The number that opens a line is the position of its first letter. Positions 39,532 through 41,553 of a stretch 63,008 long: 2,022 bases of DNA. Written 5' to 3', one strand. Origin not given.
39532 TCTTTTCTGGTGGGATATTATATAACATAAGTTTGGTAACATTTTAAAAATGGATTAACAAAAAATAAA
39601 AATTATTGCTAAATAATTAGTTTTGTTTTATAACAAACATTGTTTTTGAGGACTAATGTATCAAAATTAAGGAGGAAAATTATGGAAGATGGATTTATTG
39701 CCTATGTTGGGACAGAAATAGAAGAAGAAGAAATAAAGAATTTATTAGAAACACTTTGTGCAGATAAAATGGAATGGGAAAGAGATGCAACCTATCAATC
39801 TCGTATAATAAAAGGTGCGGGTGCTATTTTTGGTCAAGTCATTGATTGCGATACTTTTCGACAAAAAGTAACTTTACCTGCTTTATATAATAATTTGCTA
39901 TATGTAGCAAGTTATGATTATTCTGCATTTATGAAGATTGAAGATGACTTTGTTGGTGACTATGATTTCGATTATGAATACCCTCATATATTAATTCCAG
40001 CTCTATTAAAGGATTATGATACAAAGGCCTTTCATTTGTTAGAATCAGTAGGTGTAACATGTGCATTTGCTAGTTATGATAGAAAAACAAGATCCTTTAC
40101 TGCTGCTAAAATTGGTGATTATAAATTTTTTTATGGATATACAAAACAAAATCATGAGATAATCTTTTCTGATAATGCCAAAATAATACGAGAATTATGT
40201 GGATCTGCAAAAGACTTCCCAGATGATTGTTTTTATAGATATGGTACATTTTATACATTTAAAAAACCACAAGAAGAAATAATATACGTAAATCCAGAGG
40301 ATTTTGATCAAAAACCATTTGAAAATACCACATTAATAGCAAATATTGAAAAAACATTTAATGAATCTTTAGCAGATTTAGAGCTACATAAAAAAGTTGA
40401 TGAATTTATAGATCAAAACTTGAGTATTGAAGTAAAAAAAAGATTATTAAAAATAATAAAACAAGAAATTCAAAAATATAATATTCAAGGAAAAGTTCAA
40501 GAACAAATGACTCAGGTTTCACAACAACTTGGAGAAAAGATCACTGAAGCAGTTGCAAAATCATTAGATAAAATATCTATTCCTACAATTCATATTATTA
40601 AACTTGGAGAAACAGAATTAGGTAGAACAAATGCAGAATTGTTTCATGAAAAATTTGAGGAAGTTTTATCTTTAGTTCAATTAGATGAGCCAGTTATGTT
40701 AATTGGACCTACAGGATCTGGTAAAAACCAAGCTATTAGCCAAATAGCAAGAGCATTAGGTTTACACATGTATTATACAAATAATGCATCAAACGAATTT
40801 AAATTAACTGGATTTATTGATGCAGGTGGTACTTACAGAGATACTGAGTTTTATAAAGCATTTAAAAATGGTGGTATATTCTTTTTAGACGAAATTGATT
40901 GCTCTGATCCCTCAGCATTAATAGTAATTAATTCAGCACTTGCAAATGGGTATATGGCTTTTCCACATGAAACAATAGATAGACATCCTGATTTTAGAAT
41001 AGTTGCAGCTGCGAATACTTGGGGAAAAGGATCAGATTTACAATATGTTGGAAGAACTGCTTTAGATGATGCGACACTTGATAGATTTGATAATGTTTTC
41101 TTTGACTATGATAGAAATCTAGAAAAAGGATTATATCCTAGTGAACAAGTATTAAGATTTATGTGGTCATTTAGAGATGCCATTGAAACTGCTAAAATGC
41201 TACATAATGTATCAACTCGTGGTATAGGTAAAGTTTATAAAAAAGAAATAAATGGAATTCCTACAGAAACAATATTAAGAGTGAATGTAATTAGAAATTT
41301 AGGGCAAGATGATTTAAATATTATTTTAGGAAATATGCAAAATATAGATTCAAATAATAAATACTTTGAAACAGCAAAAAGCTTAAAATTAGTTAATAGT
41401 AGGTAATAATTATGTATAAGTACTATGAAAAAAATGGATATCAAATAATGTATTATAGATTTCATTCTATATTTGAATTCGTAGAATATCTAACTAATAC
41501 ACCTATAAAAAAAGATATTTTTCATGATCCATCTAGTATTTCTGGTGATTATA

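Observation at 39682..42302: Candidate novel two-gene system: Ntn-amidotransferase-like::CobS-type AAA+ ATPase plus an uncharacterised coupled partner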

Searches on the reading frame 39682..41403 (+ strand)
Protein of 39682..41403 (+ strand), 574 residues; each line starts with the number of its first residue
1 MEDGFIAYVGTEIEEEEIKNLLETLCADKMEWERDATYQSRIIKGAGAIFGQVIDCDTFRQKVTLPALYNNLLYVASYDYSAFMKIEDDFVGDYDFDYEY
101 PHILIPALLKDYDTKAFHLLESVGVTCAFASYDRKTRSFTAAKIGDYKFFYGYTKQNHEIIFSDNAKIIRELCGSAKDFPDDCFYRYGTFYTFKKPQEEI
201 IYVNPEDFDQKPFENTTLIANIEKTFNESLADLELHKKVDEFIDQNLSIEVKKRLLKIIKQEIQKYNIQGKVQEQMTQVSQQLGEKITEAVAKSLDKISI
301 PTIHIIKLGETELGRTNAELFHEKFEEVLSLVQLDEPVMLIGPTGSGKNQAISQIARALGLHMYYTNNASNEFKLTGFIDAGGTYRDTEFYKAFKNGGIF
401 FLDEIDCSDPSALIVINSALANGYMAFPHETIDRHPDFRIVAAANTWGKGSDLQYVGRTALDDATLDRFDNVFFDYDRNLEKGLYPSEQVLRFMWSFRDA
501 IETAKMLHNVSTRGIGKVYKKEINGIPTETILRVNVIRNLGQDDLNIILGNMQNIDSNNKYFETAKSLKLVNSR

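Call 3: search_protein_families(library=pfam, proteins=[window:39682-41403:+], max_evalue=1)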
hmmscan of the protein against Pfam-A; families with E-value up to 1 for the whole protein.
window:39682-41403:+ (574 aa): 12 families
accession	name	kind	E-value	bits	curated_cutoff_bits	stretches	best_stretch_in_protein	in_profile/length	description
PF07728.20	AAA_5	-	7.6e-14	52.3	22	1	337-469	1-139/139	AAA domain (dynein-related subfamily)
PF12481.13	DUF3700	-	2.1e-06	27.8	27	1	124-203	130-212/228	Aluminium induced protein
PF00004.35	AAA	-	0.00019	22.4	21.2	1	338-412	1-73/131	ATPase family associated with various cellular activities (AAA)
PF00158.32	Sigma54_activat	-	0.0027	17.9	20.2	1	319-445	6-142/168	Sigma-54 interaction domain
PF13173.12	AAA_14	-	0.003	18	27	1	336-407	3-73/129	AAA domain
PF12775.13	AAA_7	-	0.017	15.1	25.8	1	330-367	28-65/181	P-loop containing dynein motor region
PF00493.29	MCM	-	0.033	13.8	23.3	1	336-477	58-206/224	MCM P-loop domain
PF24715.1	YxiF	-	0.037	14.5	25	1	235-295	10-70/140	YxiF protein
PF10662.15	PduV-EutP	-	0.049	13.9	21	1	338-394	4-57/143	Ethanolamine utilisation - propanediol utilisation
PF09888.14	DUF2115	-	0.1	13.5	25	1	252-332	2-85/162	Uncharacterized protein conserved in archaea (DUF2115)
PF13624.11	SurA_N_3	-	0.16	12.2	27.2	1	255-294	41-80/162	SurA-like N-terminal domain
PF06518.16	DUF1104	-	0.23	12.3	25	1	227-296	7-76/92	Protein of unknown function (DUF1104)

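Call 4: search_protein_families(library=phrogs, proteins=[window:39682-41403:+], max_evalue=0.1)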
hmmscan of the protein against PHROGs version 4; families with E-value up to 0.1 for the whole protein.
window:39682-41403:+ (574 aa): 7 families
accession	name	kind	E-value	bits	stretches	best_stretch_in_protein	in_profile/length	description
phrog_249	-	moron, auxiliary metabolic gene and host takeover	3.2e-53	182.4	1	214-515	12-326/380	porphyrin biosynthesis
phrog_16448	-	other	1.1e-06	28.3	1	332-470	446-586/680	ATPase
phrog_1297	-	other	1.3e-05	25.4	1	330-412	20-115/356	ATPase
phrog_168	-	DNA, RNA and nucleotide metabolism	0.00036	21.3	1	323-478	31-158/314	clamp loader of DNA polymerase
phrog_3757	-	unknown function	0.014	15.9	1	254-406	44-194/367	-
phrog_6906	-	unknown function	0.048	14.8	0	233-256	9-32/65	-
phrog_4339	-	unknown function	0.067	13.3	0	201-406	201-366/552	-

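Call 5: search_protein_families(library=padloc, proteins=[window:39682-41403:+], max_evalue=0.1)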
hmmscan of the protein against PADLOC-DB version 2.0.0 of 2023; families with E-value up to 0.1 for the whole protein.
window:39682-41403:+ (574 aa): 2 families
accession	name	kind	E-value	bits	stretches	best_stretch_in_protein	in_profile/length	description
PDLC02335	AbiLi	-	0.0049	14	1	176-408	118-207/326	AbiLi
PDLC01994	RtcR_PspF1--CARF_AAA_HTH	-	0.03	11.4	0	321-446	167-300/468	-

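Call 6: search_protein_families(library=ncbifam, proteins=[window:39682-41403:+], max_evalue=0.1)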
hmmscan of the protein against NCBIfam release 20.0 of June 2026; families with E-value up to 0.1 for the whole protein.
window:39682-41403:+ (574 aa): 8 families
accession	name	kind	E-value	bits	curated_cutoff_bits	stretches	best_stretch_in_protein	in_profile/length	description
TIGR02640.1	gas_vesic_GvpN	equivalog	1.8e-06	27.7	266.8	1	385-477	94-185/262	gas vesicle protein GvpN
TIGR01650.1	PD_CobS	equivalog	0.00041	19.6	558.55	1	334-472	63-214/327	cobaltochelatase subunit CobS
TIGR01536.1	asn_synth_AEB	equivalog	0.0064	15.5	267.1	1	108-255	105-249/517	asparagine synthase (glutamine-hydrolyzing)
NF038308.1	RNA_repair_RtcR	equivalog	0.0086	15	650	1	316-350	184-219/530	RNA repair transcriptional activator RtcR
NF041000.1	ATPase_ComGA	equivalog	0.012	14.6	300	1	235-358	28-151/267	competence type IV pilus ATPase ComGA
NF008622.0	PRK11608.1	equivalog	0.022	13.8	529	1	317-351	11-45/329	phage shock protein operon transcriptional activator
NF009367.0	PRK12724.1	equivalog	0.022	13.7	718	1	337-418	225-307/433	flagellar biosynthesis regulator FlhF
TIGR02531.1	yecD_yerC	hypoth_equivalog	0.091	13.2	42.2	0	498-550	38-86/88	YerC/YecD family TrpR-related protein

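Call 7: search_dna_similar(query=window:39682-41403:+, collection=phages, mode=protein, max_rows=30)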
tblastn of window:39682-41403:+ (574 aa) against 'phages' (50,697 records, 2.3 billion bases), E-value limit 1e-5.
Records with a match: 661; places in all: 661; records where one place covers at least 80% of the query: 0.
Best place of each record, by identity: <60% 661.
By first word of the organism name: Staphylococcus 237; Synechococcus 193; Mycobacterium 82; Listeria 70; Cyanophage 26; Acinetobacter 8; uncultured 7; Gordonia 6; Prochlorococcus 6; Clostridium 4; and 12 more.
By host as written in the record: - 174; Staphylococcus aureus 86; Mycobacterium smegmatis mc2 155 50; Listeria monocytogenes 48; Mycobacterium smegmatis mc#155 24; Synechococcus sp. 20; Synechococcus 18; Staphylococcus carnosus TM300 17; and 99 more.
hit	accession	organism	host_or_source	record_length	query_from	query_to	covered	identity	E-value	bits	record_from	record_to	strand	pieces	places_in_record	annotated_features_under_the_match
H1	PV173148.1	Enterococcus phage vB_CECAV_04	Enterococcus cecorum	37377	302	573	47%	44.3%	1e-60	223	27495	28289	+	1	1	porphyrin biosynthesis protein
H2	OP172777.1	Clostridium phage CS266P3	Clostridium_AP sp000509125 DA266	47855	317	571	44%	44.1%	1e-57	214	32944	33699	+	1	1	hypothetical protein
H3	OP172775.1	Clostridium phage CS266P1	Clostridium_AP sp000509125 DA266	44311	317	571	44%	44.1%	2e-56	211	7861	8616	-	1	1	hypothetical protein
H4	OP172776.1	Clostridium phage CS266P2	Clostridium_AP sp000509125 DA266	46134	317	571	44%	44.1%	2e-56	211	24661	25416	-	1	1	hypothetical protein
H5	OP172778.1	Clostridium phage CS266P4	Clostridium_AP sp000509125 DA266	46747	317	571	44%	44.1%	2e-56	211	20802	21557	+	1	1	hypothetical protein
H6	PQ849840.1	Staphylococcus phage JS1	Staphylococcus xylosus WT2481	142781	285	568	49%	38.9%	8e-54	203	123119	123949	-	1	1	hypothetical protein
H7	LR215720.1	Staphylococcus phage Stab23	-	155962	285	568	49%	38.9%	1e-53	202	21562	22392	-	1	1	g047c: AAA family ATPase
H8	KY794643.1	Staphylococcus phage vB_Sau_S24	Staphylococcus aureus ATCC 25923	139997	285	568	49%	38.9%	2e-53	202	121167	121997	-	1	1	AAA family ATPase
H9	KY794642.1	Staphylococcus phage vB_Sau_Clo6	Staphylococcus aureus ATCC 25923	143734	285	568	49%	38.9%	2e-53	202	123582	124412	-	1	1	AAA family ATPase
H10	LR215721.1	Staphylococcus phage Stab22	-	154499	285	568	49%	38.9%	2e-53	202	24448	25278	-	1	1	g048c: AAA family ATPase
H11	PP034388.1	Staphylococcus phage CF7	Staphylococcus succinis PJI isolate 7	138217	285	568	49%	38.9%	2e-53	202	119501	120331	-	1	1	AAA family ATPase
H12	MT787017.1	Staphylococcus phage WV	Staphylococcus aureus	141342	285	568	49%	38.6%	1e-52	199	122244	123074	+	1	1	record has no annotation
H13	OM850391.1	Staphylococcus phage O1-102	Staphylococcus aureus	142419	285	568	49%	38.6%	1e-52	199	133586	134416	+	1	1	record has no annotation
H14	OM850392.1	Staphylococcus phage B2-102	Staphylococcus aureus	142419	285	568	49%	38.6%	1e-52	199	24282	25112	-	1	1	record has no annotation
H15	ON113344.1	Staphylococcus phage T2-102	Staphylococcus aureus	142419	285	568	49%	38.6%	1e-52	199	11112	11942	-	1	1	record has no annotation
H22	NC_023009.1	Staphylococcus aureus bacteriophage Sb-1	Staphylococcus aureus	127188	276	568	51%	37.0%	5e-52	198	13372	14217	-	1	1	orf029: AAA family ATPase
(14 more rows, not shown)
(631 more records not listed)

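Call 9: get_annotated_region(hit=H1, flank=6000)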
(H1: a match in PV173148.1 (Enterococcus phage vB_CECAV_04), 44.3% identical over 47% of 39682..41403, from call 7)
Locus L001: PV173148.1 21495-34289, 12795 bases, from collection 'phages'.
description: Enterococcus phage vB_CECAV_04, complete genome.
organism: Enterococcus phage vB_CECAV_04 (NCBI taxid 3403036)
taxonomy: Viruses; Duplodnaviria; Heunggongvirae; Uroviricota; Caudoviricetes
host: Enterococcus cecorum; source: poultry fecal samples; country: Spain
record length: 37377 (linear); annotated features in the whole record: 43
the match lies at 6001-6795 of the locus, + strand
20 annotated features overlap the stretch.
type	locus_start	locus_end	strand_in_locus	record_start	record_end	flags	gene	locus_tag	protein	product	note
CDS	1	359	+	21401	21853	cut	-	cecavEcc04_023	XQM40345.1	holin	-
CDS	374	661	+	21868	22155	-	-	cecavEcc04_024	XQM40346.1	hypothetical protein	-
CDS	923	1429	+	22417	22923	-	-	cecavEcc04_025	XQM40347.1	hypothetical protein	-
CDS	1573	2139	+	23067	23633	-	-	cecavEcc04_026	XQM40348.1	hypothetical protein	-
CDS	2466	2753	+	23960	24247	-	-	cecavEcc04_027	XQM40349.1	hypothetical protein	-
CDS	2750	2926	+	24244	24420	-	-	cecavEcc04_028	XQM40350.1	hypothetical protein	-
CDS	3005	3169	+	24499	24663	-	-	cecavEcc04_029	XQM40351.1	hypothetical protein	-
CDS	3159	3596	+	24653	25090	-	-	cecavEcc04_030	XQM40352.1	hypothetical protein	-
CDS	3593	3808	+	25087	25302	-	-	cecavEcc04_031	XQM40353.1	hypothetical protein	-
CDS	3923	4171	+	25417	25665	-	-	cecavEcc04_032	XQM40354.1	thioredoxin domain protein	-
CDS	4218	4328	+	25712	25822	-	-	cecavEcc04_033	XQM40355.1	hypothetical protein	-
CDS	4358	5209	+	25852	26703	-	-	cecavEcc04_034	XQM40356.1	hypothetical protein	-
CDS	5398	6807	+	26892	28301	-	-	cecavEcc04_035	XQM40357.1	porphyrin biosynthesis protein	-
CDS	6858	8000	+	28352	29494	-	-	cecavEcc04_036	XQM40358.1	hypothetical protein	-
CDS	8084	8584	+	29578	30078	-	-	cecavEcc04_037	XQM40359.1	nucleotide kinase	-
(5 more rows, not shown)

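Call 10: get_annotated_region(hit=H2, flank=6000)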
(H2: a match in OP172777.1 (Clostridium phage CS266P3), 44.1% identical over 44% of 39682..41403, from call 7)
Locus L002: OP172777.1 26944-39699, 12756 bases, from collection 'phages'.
description: Clostridium phage CS266P3, complete genome.
organism: Clostridium phage CS266P3 (NCBI taxid 2968624)
taxonomy: Viruses; Duplodnaviria; Heunggongvirae; Uroviricota; Caudoviricetes
host: Clostridium_AP sp000509125 DA266; source: municipal sewage; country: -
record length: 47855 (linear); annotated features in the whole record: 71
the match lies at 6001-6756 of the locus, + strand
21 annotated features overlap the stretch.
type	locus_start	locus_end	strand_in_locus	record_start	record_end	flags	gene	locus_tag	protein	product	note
CDS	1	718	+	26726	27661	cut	-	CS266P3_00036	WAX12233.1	hypothetical protein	-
CDS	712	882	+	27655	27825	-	-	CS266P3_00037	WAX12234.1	hypothetical protein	-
CDS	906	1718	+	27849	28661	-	-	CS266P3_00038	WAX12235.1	hypothetical protein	-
CDS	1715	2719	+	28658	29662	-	-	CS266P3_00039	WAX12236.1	hypothetical protein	-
CDS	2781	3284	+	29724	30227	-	-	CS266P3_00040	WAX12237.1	hypothetical protein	-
CDS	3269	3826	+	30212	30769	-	-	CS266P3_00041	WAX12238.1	hypothetical protein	-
CDS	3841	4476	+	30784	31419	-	-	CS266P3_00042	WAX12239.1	hypothetical protein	-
CDS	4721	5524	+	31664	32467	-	-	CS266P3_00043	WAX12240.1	hypothetical protein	-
CDS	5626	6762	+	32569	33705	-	-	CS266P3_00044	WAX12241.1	hypothetical protein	-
CDS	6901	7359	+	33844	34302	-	-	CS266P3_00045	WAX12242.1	hypothetical protein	-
CDS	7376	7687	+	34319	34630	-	-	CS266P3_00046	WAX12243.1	hypothetical protein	-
CDS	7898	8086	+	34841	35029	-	-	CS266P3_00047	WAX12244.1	hypothetical protein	-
CDS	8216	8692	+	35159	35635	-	-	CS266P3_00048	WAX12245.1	hypothetical protein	-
CDS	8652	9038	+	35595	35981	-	-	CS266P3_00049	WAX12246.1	hypothetical protein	-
CDS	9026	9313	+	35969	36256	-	-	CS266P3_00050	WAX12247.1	hypothetical protein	-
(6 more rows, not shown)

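Call 11: get_annotated_region(hit=H22, flank=6000)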
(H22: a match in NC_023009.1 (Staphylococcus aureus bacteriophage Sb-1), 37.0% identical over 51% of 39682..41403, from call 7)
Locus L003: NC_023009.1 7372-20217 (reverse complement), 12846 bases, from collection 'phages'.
description: Staphylococcus phage Sb-1, complete genome.
organism: Staphylococcus aureus bacteriophage Sb-1 (NCBI taxid 1007127)
taxonomy: Viruses; Duplodnaviria; Heunggongvirae; Uroviricota; Caudoviricetes; Herelleviridae; Twortvirinae; Kayvirus; Kayvirus Sb1
host: Staphylococcus aureus; source: -; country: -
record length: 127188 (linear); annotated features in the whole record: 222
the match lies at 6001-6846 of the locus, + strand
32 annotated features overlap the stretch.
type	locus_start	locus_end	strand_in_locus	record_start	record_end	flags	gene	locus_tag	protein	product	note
CDS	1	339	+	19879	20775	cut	orf040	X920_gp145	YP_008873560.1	RNA ligase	similar to YP_241082.1 ORF032 [Staphylococcus phage G1]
CDS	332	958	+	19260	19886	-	orf039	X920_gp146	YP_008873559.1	nucleoside 2-deoxyribosyltransferase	similar to YP_241081.1 ORF061 [Staphylococcus phage G1]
CDS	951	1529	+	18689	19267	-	orf038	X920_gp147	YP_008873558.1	hypothetical protein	similar to YP_241080.1 ORF068 [Staphylococcus phage G1]; seven transmembrane domains with Phobius & TMHMM 2.0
CDS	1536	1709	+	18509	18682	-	orf037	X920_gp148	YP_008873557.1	lysM motif protein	similar to ACB89030.1 gp ORF039 [Staphylococcus phage A5W]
CDS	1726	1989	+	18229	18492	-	orf036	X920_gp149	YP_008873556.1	virion structural protein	similar to YP_241079.1 ORF172 [Staphylococcus phage G1]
regulatory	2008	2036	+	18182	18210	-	-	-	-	promoter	similar to consensus TTGACA(N15-17)TATAAT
CDS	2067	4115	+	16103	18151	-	orf035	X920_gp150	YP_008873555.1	PcfJ domain-containing protein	similar to YP_241077.1 ORF007 [Staphylococcus phage G1]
CDS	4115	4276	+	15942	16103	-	orf034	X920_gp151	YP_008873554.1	hypothetical protein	similar to YP_241076.1 ORF259 [Staphylococcus phage G1]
regulatory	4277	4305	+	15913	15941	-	-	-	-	promoter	matches consensus TTGACA(N15-17)TATAAT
CDS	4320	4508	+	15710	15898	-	orf033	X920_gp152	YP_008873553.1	hypothetical protein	similar to YP_241075.1 ORF228 [Staphylococcus phage G1]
CDS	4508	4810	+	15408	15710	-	orf032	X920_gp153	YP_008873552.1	MazG-like pyrophosphatase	similar to YP_241074.1 ORF149 [Staphylococcus phage G1]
CDS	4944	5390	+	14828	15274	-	orf031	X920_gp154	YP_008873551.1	nucleotide kinase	similar to YP_241073.1 ORF106 [Staphylococcus phage G1]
CDS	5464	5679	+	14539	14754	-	orf030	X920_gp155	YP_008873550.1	hypothetical protein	similar to YP_241072.1 ORF134 [Staphylococcus phage G1]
regulatory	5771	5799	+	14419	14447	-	-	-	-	promoter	matches consensus TTGACA(N15-17)TATAAT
CDS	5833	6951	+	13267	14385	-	orf029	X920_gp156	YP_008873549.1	AAA family ATPase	similar to YP_241071.1 ORF024 [Staphylococcus phage G1]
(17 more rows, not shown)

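Call 12: find_homologous_proteins(query=window:39682-41403:+, max_evalue=0.001)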
Query window:39682-41403:+ (574 aa): 825 proteins with E <= 0.001 among 8000 candidates; the best 120 are listed.
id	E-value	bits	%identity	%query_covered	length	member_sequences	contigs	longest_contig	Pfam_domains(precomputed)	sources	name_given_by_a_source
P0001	0.0e+0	1305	100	100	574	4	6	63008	PF12481.14,PF07728.21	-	-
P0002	1.7e-267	907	71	100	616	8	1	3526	PF12481.14,PF07728.21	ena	-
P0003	1.4e-247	841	66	99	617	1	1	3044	PF12481.14,PF07728.21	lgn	-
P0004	5.6e-239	812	65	99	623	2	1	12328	PF12481.14,PF07728.21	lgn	-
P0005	1.2e-238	811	63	99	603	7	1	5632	PF07728.21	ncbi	-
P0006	2.8e-238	810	63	99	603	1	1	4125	PF12481.14,PF07728.21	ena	-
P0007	3.1e-238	810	63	99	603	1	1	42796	PF12481.14,PF07728.21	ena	-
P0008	3.2e-238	810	63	99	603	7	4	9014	PF12481.14,PF07728.21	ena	-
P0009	1.2e-237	808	63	99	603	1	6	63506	PF12481.14,PF07728.21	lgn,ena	-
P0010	1.3e-237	808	63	99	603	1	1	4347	PF12481.14,PF07728.21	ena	-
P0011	2.8e-236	803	63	99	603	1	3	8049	PF12481.14,PF07728.21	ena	-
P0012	1.2e-234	798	64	99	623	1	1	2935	PF07728.21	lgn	-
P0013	1.6e-233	794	64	99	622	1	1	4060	PF07728.21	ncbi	-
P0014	4.4e-224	763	63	96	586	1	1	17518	PF07728.21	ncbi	-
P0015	7.6e-219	746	59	99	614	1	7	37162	PF07728.21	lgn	-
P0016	7.7e-216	736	61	99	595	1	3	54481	PF07728.21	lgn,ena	-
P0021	2.0e-204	698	58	100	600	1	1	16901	PF07728.21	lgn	-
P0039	5.1e-162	558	50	99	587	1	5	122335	PF07728.21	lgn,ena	-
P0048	1.2e-157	544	46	99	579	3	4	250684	PF00004.36,PF07728.21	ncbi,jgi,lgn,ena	-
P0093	7.4e-155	535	48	99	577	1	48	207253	PF00004.36,PF07728.21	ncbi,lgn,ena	-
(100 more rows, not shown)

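Call 13: find_encoding_contigs(protein=P0093, flank=8000, max_places=4)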
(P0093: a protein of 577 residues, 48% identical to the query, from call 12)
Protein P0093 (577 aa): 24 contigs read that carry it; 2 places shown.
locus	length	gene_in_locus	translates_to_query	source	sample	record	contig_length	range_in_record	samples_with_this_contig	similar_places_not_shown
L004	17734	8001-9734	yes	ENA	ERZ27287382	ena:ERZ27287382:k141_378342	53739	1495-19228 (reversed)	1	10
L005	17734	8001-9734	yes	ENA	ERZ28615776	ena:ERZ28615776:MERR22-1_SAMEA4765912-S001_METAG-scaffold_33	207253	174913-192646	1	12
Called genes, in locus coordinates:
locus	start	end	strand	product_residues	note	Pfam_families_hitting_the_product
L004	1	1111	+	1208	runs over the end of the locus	PF04563:RNA_pol_Rpb2_1, PF04561:RNA_pol_Rpb2_2, PF04565:RNA_pol_Rpb2_3, PF10385:RNA_pol_Rpb2_45, PF00562:RNA_pol_Rpb2_6, PF04560:RNA_pol_Rpb2_7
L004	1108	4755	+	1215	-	PF04997:RNA_pol_Rpb1_1, PF00623:RNA_pol_Rpb1_2, PF04983:RNA_pol_Rpb1_3, PF05000:RNA_pol_Rpb1_4, PF04998:RNA_pol_Rpb1_5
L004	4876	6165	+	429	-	PF00587:tRNA-synt_2b, PF03129:HGTP_anticodon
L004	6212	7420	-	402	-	PF09587:PGA_cap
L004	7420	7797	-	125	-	PF11969:DcpS_C, PF01230:HIT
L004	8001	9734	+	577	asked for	PF00004:AAA (faint), PF07728:AAA_5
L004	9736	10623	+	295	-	PF23822:DUF7192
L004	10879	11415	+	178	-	PF10628:CotE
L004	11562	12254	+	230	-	PF12844:HTH_19, PF15731:MqsA_antitoxin (faint), PF01381:HTH_3, PF13443:HTH_26 (weak)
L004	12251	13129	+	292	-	PF08902:DUF1848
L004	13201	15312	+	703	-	PF05621:TniB (weak), PF23569:NBD_SMAX1, PF00004:AAA, PF17871:AAA_lid_9, PF00004:AAA, PF07724:AAA_2, PF07728:AAA_5, PF10431:ClpB_D2-small, +9 more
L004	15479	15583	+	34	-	-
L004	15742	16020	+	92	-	PF00886:Ribosomal_S16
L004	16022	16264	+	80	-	PF13083:KH_KhpA-B, PF07650:KH_2 (weak), PF26594:KH_NusA_2nd, PF00013:KH_1 (weak)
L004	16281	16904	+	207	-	-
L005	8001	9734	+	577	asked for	PF00004:AAA (faint), PF07728:AAA_5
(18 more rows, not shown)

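Call 14: find_encoding_contigs(protein=P0048, flank=8000, max_places=3)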
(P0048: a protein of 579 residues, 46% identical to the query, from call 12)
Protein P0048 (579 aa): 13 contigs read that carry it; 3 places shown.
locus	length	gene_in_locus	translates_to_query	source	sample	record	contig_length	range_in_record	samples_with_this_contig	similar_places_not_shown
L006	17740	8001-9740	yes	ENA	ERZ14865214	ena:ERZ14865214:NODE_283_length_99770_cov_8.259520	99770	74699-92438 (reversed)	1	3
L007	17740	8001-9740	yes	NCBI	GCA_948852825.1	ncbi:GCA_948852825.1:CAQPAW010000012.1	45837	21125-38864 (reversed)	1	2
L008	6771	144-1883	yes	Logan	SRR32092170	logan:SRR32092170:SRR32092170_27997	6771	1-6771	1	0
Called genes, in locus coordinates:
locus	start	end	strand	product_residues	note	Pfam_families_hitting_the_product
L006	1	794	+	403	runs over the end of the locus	PF00375:SDF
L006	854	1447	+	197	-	-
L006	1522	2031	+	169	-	-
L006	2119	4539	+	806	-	PF12705:PDDEXK_1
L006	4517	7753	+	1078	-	PF00580:UvrD-helicase, PF13245:AAA_19, PF13361:UvrD_C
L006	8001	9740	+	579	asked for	PF00004:AAA (faint), PF07728:AAA_5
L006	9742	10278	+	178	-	PF23822:DUF7192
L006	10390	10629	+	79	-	-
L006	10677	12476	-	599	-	PF13522:GATase_6, PF13537:GATase_7, PF01380:SIS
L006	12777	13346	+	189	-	-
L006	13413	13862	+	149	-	-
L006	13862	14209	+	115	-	-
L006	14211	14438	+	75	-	-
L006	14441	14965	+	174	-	-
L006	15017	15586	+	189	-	-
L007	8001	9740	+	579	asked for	PF00004:AAA (faint), PF07728:AAA_5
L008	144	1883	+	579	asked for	PF00004:AAA (faint), PF07728:AAA_5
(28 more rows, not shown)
